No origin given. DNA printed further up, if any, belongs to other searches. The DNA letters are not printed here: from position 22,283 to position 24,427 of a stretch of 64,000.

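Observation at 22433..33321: NRPS operon primed by an oxalate-CoA-ligase-like adenylase-carrier fusion plus an ICL/PEPM-family lyase: candidate N-oxalyl (small dicarboxyl) dipeptide pathway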

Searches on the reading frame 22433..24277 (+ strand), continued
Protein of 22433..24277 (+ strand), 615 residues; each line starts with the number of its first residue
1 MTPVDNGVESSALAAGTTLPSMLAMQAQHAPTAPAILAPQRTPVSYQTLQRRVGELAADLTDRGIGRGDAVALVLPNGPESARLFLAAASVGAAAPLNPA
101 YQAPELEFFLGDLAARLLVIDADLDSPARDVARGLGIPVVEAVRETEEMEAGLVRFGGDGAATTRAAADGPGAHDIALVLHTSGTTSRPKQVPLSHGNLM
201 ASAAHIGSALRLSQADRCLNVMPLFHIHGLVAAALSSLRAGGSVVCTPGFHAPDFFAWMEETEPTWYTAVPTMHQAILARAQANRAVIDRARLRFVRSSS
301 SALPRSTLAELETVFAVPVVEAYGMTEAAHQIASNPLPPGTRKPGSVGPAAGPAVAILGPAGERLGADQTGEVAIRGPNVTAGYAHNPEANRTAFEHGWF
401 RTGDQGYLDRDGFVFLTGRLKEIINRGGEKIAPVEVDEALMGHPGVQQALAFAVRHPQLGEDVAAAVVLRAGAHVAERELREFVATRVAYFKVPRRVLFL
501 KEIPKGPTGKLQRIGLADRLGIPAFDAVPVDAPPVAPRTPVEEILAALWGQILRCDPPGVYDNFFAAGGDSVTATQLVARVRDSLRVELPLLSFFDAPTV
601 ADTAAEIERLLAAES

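Call 50: find_encoding_contigs(protein=P0062, flank=10000, max_places=2)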
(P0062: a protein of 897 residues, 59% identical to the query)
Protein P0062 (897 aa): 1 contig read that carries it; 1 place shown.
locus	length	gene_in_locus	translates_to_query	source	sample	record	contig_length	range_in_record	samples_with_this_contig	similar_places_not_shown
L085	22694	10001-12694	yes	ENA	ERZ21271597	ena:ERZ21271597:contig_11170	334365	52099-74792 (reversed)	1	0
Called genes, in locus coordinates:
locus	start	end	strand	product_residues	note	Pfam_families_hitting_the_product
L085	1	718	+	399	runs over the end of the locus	-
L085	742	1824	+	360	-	PF13527:Acetyltransf_9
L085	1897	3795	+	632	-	PF13522:GATase_6, PF13537:GATase_7, PF00733:Asn_synthase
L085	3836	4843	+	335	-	-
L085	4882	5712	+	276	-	PF00685:Sulfotransfer_1, PF13469:Sulfotransfer_3 (weak)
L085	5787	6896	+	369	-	PF13439:Glyco_transf_4, PF13579:Glyco_trans_4_4, PF00534:Glycos_transf_1, PF13692:Glyco_trans_1_4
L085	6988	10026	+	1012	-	PF00550:PP-binding, PF00975:Thioesterase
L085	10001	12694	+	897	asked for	PF00501:AMP-binding, PF13193:AMP-binding_C, PF00550:PP-binding, PF00975:Thioesterase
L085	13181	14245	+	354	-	PF00535:Glycos_transf_2, PF10111:Glyco_tranf_2_2 (weak)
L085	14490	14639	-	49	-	-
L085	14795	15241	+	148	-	-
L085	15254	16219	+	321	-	PF05090:HTTM, PF04173:DoxD (weak)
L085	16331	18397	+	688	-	-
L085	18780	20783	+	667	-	PF02397:Bac_transf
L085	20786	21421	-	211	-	PF13517:FG-GAP_3 (faint), PF21348:RGL11_C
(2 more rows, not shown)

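Call 52: find_related_loci(query=A2, collection=metagenome_contigs, flank=8000)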
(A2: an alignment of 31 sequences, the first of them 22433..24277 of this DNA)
Query A2 (615 aa) in metagenome_contigs; peptide patterns used: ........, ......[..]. (x = any residue, [..] = any of these).
600 stretches matched a pattern (row limit reached: there are more); 599 encode a relative of the query (tblastn E <= 1e-3); the best 80 are kept; 80 distinct loci.
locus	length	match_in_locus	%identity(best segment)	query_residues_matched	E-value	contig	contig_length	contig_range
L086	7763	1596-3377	54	18-611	0e+0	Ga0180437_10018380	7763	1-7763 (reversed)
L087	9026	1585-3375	58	18-614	0e+0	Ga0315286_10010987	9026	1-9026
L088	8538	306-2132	56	6-614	0e+0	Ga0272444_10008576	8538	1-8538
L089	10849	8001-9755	59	18-604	0e+0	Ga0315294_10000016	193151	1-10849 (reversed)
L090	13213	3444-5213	55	22-607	0e+0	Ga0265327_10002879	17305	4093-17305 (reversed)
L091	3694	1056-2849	57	8-612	0e+0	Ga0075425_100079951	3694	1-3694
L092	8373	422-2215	56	16-615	0e+0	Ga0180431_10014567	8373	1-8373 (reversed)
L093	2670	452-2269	58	9-611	0e+0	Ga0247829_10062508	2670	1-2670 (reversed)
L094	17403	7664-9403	55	17-600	0e+0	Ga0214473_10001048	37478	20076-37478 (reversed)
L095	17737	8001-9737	57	19-599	0e+0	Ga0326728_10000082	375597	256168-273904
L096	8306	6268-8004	53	22-604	0e+0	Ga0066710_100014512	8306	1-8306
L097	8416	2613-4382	55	18-614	0e+0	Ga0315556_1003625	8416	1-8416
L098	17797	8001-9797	55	10-613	0e+0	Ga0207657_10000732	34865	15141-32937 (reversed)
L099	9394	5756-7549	56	5-608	0e+0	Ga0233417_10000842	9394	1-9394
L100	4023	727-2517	51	13-609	0e+0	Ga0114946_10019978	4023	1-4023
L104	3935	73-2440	53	18-611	0e+0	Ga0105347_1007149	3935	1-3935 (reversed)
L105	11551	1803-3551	55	19-610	0e+0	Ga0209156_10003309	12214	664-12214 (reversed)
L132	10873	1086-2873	52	8-607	0e+0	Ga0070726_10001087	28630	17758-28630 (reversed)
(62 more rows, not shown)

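Call 56: search_solved_structures(query=L132:4052-5659:+, max_evalue=1e-30)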
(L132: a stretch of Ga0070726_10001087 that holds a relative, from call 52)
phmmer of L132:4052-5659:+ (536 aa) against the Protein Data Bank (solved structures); distinct sequences matched with E-value up to 1e-30: 66 (the best 60 are shown).
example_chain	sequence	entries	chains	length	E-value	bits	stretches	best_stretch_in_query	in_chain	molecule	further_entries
8vzj_A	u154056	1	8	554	5.1e-98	332.1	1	2-534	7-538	Oxalyl-CoA decarboxylase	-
6xn8_A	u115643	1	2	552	1.3e-95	324.2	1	2-533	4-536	2-hydroxyacyl-CoA lyase 1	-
8vzi_A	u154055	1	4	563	5.7e-94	318.8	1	3-535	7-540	2-hydroxyacyl-CoA lyase-like protein 1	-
8vzc_A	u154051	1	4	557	2.1e-92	313.6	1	2-534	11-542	Oxalyl-CoA decarboxylase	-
8vzf_A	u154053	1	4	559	2.2e-92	313.5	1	2-534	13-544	2-Hydroxyacyl-CoA Lyase/Synthase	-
8vza_A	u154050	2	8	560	2.2e-92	313.5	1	2-534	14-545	2-Hydroxyacyl-CoA lyase/Synthase | Oxalyl-CoA decarboxylase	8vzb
8vzd_A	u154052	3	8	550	4.9e-91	309.1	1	2-534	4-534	2-Hydroxyacyl-CoA Lyase/Synthase TbHACS | Oxalyl-CoA decarboxylase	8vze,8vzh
8vzk_A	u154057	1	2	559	1.9e-83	284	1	2-536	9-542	Oxalyl-CoA decarboxylase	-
2q27_A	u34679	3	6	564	1.9e-77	264.3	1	3-536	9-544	oxalyl-CoA decarboxylase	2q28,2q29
7ayg_A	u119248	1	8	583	1.2e-75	258.3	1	3-536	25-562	Putative oxalyl-CoA decarboxylase (Oxc, yfdU)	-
7b2e_A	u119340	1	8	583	5.1e-75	256.2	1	3-536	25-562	Putative oxalyl-CoA decarboxylase (Oxc, yfdU)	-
2c31_A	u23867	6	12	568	5.9e-68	232.9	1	3-536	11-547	OXALYL-COA DECARBOXYLASE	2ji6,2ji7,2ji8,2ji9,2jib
7pt2_A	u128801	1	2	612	5.8e-63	216.5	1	6-532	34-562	2-hydroxyacyl-CoA lyase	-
9qz5_A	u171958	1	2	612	1e-62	215.6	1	6-532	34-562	2-hydroxyacyl-CoA lyase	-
7pt1_A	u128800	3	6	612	1.1e-62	215.5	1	6-532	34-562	2-hydroxyacyl-CoA lyase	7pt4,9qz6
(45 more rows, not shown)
